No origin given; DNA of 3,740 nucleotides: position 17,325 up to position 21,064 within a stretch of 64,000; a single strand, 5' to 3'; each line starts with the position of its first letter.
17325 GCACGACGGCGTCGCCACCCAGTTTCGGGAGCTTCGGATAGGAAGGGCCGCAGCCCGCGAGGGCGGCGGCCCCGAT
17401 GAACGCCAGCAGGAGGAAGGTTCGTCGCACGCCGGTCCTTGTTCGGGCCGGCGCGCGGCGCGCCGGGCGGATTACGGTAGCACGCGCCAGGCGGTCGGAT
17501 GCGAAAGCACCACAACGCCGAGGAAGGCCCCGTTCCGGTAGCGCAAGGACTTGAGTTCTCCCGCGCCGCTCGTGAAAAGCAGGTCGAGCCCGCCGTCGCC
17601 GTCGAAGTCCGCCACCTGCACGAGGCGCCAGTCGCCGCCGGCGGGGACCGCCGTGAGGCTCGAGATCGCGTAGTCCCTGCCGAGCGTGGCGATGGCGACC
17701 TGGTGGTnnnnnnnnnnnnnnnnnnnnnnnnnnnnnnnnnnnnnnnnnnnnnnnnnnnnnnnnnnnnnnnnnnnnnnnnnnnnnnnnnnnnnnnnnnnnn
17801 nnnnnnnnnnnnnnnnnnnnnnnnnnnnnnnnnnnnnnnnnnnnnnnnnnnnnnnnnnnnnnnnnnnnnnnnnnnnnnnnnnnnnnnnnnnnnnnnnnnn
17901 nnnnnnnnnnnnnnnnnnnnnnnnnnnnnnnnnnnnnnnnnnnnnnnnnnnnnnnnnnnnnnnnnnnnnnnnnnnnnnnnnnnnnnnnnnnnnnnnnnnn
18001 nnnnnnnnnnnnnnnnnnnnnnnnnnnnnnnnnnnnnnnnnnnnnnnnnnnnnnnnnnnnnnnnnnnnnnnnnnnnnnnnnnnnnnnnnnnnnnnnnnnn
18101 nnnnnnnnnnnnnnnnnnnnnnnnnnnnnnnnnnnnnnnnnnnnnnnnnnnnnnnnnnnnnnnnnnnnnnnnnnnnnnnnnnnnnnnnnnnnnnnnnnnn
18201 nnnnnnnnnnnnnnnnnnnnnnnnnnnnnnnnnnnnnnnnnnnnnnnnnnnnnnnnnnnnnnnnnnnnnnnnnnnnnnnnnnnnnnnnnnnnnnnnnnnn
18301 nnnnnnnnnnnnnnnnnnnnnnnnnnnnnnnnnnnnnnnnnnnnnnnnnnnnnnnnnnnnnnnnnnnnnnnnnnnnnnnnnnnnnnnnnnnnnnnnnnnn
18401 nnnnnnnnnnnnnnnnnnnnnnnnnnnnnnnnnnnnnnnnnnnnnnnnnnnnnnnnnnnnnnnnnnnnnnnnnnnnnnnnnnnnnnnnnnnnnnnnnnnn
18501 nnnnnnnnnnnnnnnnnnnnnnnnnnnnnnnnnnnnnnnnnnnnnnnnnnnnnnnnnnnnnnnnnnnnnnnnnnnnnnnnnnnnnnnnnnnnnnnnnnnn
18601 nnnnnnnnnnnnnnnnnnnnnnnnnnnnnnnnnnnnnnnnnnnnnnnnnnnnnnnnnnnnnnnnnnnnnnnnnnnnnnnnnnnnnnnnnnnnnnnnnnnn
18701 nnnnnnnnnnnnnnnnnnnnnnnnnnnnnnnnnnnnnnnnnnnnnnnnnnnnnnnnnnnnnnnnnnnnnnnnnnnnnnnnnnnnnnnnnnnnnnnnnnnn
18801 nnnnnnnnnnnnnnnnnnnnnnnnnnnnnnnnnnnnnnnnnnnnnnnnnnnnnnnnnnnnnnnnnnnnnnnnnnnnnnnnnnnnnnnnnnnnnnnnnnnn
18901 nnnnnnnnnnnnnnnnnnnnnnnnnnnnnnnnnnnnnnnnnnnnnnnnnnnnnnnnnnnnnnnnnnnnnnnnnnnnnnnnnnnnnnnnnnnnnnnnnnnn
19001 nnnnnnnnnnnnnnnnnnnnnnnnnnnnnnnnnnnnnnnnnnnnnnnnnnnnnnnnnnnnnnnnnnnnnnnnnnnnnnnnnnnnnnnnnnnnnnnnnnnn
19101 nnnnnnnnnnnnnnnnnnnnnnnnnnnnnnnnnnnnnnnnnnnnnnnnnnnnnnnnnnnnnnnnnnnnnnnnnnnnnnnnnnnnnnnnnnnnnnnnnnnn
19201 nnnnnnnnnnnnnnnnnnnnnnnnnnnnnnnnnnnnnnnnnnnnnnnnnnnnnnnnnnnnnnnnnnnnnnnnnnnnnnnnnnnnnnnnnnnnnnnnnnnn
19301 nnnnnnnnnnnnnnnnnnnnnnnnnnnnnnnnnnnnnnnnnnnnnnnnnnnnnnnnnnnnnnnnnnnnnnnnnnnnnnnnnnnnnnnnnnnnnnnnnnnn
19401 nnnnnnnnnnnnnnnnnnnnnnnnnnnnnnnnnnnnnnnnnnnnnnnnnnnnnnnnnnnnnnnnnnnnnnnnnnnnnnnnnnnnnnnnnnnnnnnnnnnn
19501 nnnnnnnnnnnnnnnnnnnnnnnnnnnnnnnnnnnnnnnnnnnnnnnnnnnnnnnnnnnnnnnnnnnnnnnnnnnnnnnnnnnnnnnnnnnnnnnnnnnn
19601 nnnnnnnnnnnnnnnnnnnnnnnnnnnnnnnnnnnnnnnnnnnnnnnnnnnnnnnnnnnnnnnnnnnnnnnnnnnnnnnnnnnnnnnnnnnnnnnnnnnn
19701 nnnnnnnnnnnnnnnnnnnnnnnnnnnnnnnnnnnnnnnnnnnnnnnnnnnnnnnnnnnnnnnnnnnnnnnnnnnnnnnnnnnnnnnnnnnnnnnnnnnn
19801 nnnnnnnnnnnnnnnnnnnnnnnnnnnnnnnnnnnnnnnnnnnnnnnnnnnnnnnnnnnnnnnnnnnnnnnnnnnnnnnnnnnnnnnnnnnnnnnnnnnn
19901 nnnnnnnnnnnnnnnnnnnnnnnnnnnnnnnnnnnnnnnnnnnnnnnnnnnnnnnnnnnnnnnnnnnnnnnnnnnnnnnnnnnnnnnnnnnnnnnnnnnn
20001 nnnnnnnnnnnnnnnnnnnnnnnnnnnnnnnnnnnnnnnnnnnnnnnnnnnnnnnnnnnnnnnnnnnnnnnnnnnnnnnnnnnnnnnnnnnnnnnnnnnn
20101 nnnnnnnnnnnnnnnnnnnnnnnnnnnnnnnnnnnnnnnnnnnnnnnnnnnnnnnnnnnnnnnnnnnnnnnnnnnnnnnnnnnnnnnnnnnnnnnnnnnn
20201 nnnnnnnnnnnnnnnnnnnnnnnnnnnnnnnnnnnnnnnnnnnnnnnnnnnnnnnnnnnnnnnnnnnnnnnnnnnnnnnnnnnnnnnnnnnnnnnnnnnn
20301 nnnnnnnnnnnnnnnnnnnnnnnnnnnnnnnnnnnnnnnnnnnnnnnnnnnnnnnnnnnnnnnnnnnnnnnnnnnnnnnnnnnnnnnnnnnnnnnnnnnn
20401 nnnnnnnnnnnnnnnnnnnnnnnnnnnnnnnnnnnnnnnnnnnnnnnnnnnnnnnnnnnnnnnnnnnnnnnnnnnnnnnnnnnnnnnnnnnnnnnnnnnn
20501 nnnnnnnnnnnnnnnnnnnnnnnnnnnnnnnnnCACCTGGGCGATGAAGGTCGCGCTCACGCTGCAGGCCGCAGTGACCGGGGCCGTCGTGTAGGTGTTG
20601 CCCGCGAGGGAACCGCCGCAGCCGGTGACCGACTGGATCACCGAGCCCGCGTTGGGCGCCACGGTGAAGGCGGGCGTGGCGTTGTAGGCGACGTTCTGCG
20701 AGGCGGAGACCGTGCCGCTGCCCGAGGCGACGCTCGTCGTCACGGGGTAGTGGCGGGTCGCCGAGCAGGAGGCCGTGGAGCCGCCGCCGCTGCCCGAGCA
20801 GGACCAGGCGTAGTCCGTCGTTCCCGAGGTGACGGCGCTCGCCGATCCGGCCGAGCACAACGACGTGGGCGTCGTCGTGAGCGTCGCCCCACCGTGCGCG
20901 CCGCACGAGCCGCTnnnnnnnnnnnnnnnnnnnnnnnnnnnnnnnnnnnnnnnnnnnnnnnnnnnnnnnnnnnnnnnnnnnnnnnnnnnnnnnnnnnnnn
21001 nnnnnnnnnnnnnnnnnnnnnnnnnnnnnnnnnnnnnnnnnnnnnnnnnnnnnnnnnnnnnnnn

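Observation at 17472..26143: Two tandem, divergent paralogs encoding giant secreted surface proteins with an unusual domain mix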

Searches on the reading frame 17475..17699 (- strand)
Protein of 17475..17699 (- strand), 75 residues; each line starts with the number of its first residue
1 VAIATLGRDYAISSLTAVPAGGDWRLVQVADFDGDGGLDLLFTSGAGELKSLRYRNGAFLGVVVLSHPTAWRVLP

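Call 6: search_protein_families(library=pfam, proteins=[window:17475-17699:-], max_evalue=0.01)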
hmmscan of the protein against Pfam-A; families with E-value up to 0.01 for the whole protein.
window:17475-17699:- (75 aa): 1 family
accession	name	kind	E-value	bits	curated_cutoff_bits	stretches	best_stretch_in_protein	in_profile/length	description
PF13517.12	FG-GAP_3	-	3.2e-07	31.3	26.9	2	15-41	34-60/61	FG-GAP-like repeat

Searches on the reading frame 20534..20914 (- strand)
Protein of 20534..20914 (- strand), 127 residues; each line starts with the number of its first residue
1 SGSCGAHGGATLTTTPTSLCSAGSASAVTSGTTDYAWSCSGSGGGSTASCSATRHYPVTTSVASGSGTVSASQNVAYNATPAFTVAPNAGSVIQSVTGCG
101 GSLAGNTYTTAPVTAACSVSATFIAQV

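Call 77: search_solved_structures(query=A4, max_evalue=1)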
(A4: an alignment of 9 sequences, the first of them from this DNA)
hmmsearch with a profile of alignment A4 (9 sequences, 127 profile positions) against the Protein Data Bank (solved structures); distinct sequences matched with E-value up to 1: 1.
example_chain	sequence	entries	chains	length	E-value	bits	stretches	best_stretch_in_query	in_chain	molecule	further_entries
3cky_A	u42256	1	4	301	0.65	13.8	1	54-113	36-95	2-hydroxymethyl glutarate dehydrogenase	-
